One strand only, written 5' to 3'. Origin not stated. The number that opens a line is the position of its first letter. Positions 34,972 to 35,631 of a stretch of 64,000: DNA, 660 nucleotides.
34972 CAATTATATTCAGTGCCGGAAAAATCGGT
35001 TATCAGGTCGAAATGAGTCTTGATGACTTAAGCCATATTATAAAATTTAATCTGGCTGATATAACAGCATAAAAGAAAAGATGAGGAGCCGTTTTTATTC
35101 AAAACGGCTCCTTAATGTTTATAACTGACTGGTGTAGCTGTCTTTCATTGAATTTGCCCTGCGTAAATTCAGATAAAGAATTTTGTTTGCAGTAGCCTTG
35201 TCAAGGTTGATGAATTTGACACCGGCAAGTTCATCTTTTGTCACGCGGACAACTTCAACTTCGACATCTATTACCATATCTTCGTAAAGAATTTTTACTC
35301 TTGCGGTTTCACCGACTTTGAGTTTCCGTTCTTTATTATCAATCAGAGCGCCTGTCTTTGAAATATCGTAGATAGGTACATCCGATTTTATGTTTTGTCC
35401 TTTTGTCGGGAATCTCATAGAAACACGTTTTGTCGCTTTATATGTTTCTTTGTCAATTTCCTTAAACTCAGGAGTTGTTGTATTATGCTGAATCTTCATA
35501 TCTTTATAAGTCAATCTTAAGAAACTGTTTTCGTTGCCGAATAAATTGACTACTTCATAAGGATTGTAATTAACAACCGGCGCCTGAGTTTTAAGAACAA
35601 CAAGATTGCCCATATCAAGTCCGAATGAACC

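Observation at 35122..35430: Canonical PilZ (c-di-GMP receptor) motifs at the extreme C-terminus of a two-partner-secreted giant exoprotein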

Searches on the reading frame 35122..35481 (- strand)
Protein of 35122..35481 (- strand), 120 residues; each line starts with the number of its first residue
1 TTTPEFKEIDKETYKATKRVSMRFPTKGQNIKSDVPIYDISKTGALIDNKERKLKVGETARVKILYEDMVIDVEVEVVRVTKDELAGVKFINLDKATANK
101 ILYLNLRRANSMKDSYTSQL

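Call 36: search_protein_representatives(alignment_id=A2)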
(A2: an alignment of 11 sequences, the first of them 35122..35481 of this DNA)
Query: 11 sequences, 115 profile positions. Proteins with E-value up to 0.001 (for the whole library): 395; up to 1e-10: 150; up to 1e-30: 17. The best 150 are listed.
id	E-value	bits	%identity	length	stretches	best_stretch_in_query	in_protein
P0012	8.3e-44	164.5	-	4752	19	14-79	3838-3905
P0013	9.7e-44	164.3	-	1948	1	2-112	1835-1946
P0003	1.4e-43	163.8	-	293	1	1-113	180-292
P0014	1.0e-41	157.8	-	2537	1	1-114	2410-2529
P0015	6.7e-41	155.2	-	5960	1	1-113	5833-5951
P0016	1.3e-40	154.3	-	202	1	1-114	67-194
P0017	2.1e-40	153.5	-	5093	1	2-112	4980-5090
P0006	6.2e-40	152.1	-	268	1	1-113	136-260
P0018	2.7e-39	150.0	-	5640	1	1-114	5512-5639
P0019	2.0e-37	144.0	-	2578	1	1-109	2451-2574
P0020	3.1e-37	143.3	-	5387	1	1-113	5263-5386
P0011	1.1e-34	135.2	-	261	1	4-110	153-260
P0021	2.5e-34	134.0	-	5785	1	4-113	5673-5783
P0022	4.8e-34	133.1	-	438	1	2-111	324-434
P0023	2.4e-32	127.6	-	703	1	1-109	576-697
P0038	3.4e-25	104.5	-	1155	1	5-110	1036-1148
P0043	7.0e-23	97.1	-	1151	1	3-107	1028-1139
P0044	1.1e-22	96.4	-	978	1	5-108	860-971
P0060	7.6e-20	87.3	-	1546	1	6-101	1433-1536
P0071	7.9e-19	84.0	-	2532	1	2-103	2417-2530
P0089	3.1e-17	78.9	-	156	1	9-106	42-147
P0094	7.8e-17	77.6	-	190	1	13-107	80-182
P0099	2.1e-16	76.2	-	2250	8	14-82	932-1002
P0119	2.2e-14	69.7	-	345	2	11-107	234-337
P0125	5.0e-14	68.6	-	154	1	9-100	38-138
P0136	2.8e-13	66.1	-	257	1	12-110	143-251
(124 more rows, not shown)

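Call 40: list_cluster_members(proteins=[P0015, P0038, P0043, P0044, P0060, P0071, P0089, P0094, P0119, P0125])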
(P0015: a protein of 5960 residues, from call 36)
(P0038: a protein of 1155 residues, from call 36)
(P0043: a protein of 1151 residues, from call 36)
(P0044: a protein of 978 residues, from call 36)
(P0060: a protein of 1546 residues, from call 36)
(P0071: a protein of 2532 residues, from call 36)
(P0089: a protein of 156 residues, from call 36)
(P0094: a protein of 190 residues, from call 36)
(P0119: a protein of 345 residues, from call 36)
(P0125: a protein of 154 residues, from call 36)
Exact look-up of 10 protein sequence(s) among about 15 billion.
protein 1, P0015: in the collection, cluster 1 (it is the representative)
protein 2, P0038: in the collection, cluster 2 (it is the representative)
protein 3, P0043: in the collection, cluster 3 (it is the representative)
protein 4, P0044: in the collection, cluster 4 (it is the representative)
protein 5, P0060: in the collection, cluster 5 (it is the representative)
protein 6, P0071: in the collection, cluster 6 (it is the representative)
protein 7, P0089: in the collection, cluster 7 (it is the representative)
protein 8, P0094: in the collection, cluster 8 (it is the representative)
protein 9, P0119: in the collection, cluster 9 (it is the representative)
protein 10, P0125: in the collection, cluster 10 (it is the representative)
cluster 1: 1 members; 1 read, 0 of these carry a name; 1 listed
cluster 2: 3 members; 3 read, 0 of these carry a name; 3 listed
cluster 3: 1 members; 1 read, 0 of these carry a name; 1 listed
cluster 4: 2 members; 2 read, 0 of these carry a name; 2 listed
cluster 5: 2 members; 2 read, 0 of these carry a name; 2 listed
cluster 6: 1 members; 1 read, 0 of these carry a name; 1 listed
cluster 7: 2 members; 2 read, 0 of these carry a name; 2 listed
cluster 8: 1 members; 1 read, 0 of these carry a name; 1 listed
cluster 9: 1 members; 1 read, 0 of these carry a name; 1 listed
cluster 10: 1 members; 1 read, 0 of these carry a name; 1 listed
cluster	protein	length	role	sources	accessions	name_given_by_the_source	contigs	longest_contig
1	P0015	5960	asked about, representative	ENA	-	-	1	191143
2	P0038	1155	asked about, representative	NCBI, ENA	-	-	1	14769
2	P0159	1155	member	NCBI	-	-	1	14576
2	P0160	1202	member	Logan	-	-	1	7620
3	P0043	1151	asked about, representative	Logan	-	-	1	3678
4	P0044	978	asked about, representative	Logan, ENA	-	-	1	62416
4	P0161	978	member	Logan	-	-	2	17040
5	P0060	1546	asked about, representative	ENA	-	-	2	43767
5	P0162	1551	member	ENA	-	-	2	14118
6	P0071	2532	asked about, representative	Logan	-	-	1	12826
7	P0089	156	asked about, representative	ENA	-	-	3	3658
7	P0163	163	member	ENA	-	-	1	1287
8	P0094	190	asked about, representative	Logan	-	-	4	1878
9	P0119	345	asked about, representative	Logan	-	-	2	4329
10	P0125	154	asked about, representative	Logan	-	-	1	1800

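Call 41: find_encoding_contigs(protein=P0044, flank=10000, max_places=2)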
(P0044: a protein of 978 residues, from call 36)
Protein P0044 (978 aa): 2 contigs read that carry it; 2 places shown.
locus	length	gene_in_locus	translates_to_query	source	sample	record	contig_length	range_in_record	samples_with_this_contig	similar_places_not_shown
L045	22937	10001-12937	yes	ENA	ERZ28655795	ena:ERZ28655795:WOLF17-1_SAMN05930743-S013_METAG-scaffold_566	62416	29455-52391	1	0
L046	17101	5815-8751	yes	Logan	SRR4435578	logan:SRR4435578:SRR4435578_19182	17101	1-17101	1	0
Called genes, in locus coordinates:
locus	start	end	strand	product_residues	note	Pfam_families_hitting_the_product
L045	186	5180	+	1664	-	-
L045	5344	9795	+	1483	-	-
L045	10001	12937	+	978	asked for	PF07238:PilZ (weak)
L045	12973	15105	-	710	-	-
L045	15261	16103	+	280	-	PF00106:adh_short, PF23441:SDR (weak), PF13561:adh_short_C2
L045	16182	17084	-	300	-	PF06574:FAD_syn, PF01687:Flavokinase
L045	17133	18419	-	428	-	PF01773:Nucleos_tra2_N, PF07670:Gate, PF07662:Nucleos_tra2_C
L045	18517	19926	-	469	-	PF00515:TPR_1 (faint), PF07719:TPR_2 (faint), PF13181:TPR_8 (faint), PF13414:TPR_11 (faint), PF13424:TPR_12 (faint), PF13428:TPR_14 (faint), PF13429:TPR_15 (faint), PF12895:ANAPC3 (weak), +5 more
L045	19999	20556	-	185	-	PF01195:Pept_tRNA_hydro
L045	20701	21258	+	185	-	-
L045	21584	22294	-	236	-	PF00149:Metallophos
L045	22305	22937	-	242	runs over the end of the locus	PF04402:SIMPL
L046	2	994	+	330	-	?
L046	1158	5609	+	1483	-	-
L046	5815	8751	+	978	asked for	PF07238:PilZ (weak)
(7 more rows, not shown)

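Call 42: predict_structure(alignment_id=A2)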
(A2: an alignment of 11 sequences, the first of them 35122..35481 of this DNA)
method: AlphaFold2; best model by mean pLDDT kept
length: 120 residues; sequences in the alignment: 11
mean_pLDDT: 76.8   pTM: 0.61
mean pLDDT of the five models: 76.8, 76.2, 75.1, 75.1, 73.6
residues with pLDDT >= 90: 49; 70-90: 32; 50-70: 17; < 50: 22
segments of 3 or more residues with pLDDT < 50: 1-5, 8-10, 14-21, 115-120
pLDDT, mean of each block of 10 residues (from residue 1): 47 48 59 85 91 92 89 94 93 92 82 50
secondary structure, 60 per line:
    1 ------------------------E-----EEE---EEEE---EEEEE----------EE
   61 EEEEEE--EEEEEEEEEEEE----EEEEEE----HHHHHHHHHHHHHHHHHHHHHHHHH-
elements in order: E31-33 E37-40 E44-48 E59-66 E69-80 E85-90 H95-119

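Call 44: fold_search(model_id=the predicted structure, library=pdb)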
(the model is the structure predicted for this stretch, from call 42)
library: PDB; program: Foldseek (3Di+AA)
matches with E <= 10: 671; with E <= 0.001: 7
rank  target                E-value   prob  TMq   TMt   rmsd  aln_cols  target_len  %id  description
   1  4xrn_B                2.4e-04  1.00  0.51  0.59   1.9        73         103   22  Pilz domain with c-di-gmp of a protein from Pseudomonas aeruginosa (released 2016-02-03)
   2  4q63                  2.7e-04  1.00  0.55  0.68   3.2        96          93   20  Crystal Structure of Legionella Uncharacterized Protein Lpg0364 (released 2014-05-07)
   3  4rt1_B                2.9e-04  1.00  0.55  0.60   2.4        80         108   20  Structure of the Alg44 PilZ domain (R95A mutant) from Pseudomonas aeruginosa PAO1 in complex with c-di-GMP (released 2015-04-08)
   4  4xrn_C                3.6e-04  1.00  0.55  0.60   1.9        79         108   20  Pilz domain with c-di-gmp of a protein from Pseudomonas aeruginosa (released 2016-02-03)
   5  4rt0_C                4.9e-04  1.00  0.50  0.56   2.0        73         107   23  Structure of the Alg44 PilZ domain from Pseudomonas aeruginosa PAO1 in complex with c-di-GMP (released 2015-04-08)
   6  4xrn_A                5.2e-04  1.00  0.51  0.58   1.9        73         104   22  Pilz domain with c-di-gmp of a protein from Pseudomonas aeruginosa (released 2016-02-03)
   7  4rt1_A                8.0e-04  1.00  0.52  0.58   1.7        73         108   22  Structure of the Alg44 PilZ domain (R95A mutant) from Pseudomonas aeruginosa PAO1 in complex with c-di-GMP (released 2015-04-08)
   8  4rt0_A                1.2e-03  1.00  0.51  0.56   1.9        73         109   23  Structure of the Alg44 PilZ domain from Pseudomonas aeruginosa PAO1 in complex with c-di-GMP (released 2015-04-08)
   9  4xrn_D                1.4e-03  1.00  0.51  0.57   2.6        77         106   22  Pilz domain with c-di-gmp of a protein from Pseudomonas aeruginosa (released 2016-02-03)
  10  4rt0_B                1.7e-03  1.00  0.51  0.57   1.8        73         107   22  Structure of the Alg44 PilZ domain from Pseudomonas aeruginosa PAO1 in complex with c-di-GMP (released 2015-04-08)
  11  5xly_B                2.9e-03  1.00  0.53  0.53   2.9        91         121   14  Crystal structure of CheR1 in complex with c-di-GMP-bound MapZ (released 2017-08-23)
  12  5y4r_D                3.1e-03  1.00  0.50  0.51   2.7        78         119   18  Structure of a methyltransferase complex (released 2017-11-29)
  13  5y6f                  4.8e-03  1.00  0.58  0.33   2.8        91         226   12  Crystal structure of YcgR in complex with c-di-GMP from Escherichia coli (released 2018-07-18)
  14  5y4r_C                4.8e-03  1.00  0.50  0.51   2.7        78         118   18  Structure of a methyltransferase complex (released 2017-11-29)
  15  1ywu_MODEL_1_A        4.8e-03  1.00  0.47  0.45   3.9       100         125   18  Solution NMR structure of Pseudomonas Aeruginosa protein PA4608. Northeast Structural Genomics target PaT7 (released 2005-03-29)
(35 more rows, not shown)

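Call 45: find_encoding_contigs(protein=P0038, flank=10000, max_places=2)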
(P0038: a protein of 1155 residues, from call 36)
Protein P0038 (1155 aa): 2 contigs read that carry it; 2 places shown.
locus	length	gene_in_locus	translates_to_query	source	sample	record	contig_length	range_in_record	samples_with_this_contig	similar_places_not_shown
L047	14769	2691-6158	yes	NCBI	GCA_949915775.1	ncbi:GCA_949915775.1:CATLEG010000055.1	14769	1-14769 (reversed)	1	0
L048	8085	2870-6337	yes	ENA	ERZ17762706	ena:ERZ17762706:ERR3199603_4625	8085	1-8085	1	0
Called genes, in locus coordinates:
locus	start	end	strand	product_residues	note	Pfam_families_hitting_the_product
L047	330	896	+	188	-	-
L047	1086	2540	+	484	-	PF01943:Polysacc_synt, PF13440:Polysacc_synt_3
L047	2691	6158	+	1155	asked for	PF07238:PilZ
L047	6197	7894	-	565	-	-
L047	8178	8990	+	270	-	PF00106:adh_short, PF23441:SDR (weak), PF13561:adh_short_C2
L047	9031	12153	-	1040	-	PF01443:Viral_helicase1 (faint), PF13086:AAA_11, PF13245:AAA_19 (weak), PF13604:AAA_30, PF13087:AAA_12, PF18741:MTES_1575 (weak)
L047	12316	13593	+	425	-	PF01743:PolyA_pol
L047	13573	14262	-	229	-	PF20318:DUF6613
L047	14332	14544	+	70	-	PF12844:HTH_19 (weak), PF01381:HTH_3, PF13443:HTH_26 (weak)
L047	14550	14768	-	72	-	?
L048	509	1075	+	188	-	-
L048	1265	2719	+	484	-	PF01943:Polysacc_synt, PF13440:Polysacc_synt_3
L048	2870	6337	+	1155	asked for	PF07238:PilZ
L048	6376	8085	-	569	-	?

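Call 46: find_encoding_contigs(protein=P0089, flank=5000, max_places=3)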
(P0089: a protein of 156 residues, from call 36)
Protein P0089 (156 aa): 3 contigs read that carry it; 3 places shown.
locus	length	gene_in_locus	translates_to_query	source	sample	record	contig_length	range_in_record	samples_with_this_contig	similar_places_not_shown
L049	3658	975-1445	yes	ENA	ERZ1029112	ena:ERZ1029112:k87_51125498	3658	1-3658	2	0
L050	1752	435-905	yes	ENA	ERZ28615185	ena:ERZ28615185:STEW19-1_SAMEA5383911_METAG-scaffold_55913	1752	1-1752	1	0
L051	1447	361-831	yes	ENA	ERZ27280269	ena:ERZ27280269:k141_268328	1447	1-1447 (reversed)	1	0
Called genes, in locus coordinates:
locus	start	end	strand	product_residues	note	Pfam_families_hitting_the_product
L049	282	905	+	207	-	PF00730:HhH-GPD, PF00633:HHH (weak)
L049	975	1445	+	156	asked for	PF07238:PilZ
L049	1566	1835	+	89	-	PF00312:Ribosomal_S15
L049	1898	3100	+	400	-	PF01926:MMR_HSR1, PF02421:FeoB_N, PF18128:HydF_dimer, PF18133:HydF_tetramer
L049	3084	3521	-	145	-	PF02580:Tyr_Deacylase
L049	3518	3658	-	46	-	?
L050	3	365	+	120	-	?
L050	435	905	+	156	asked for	PF07238:PilZ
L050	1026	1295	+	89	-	PF00312:Ribosomal_S15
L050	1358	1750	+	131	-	?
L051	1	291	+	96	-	?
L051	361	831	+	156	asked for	PF07238:PilZ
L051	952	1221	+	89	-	PF00312:Ribosomal_S15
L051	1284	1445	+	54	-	?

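Call 48: search_protein_families(library=pfam, proteins=[L045:12973-15105:-, L047:6197-7894:-, P0089, P0119, P0094, P0044, P0038, P0125, P0136], max_evalue=0.01)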
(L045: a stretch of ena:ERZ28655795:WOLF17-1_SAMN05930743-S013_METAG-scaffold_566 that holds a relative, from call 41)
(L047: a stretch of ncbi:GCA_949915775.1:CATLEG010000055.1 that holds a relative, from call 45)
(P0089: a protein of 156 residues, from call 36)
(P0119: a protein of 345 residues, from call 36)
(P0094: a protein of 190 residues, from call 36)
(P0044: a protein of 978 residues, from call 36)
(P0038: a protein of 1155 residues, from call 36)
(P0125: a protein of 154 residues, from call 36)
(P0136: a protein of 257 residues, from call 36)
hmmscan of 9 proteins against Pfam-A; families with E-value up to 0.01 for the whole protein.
L045:12973-15105:- (710 aa): 0 families

L047:6197-7894:- (565 aa): 0 families

P0089 (156 aa): 1 family
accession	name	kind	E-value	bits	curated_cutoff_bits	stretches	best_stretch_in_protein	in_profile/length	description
PF07238.19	PilZ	-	9.1e-10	39.2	22.5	1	48-137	3-97/102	PilZ domain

P0119 (345 aa): 1 family
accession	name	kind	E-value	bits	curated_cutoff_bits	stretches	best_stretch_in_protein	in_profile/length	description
PF07238.19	PilZ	-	0.00012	22.8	22.5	1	236-311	1-82/102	PilZ domain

P0094 (190 aa): 1 family
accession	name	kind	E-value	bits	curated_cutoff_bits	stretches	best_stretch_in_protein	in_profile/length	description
PF07238.19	PilZ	-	1.1e-09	39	22.5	1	81-171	2-97/102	PilZ domain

P0044 (978 aa): 1 family
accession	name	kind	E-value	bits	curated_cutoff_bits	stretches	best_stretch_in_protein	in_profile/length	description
PF07238.19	PilZ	-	9.7e-08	32.7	22.5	1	869-958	2-96/102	PilZ domain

P0038 (1155 aa): 1 family
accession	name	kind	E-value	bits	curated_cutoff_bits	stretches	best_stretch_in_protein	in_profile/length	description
PF07238.19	PilZ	-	7.9e-11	42.6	22.5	1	1045-1133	2-96/102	PilZ domain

P0125 (154 aa): 1 family
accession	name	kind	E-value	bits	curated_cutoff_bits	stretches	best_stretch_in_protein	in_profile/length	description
PF07238.19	PilZ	-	1.5e-08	35.3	22.5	1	42-130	1-93/102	PilZ domain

P0136 (257 aa): 1 family
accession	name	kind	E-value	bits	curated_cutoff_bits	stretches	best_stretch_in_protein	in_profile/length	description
PF07238.19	PilZ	-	6.6e-09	36.5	22.5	1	144-237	1-97/102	PilZ domain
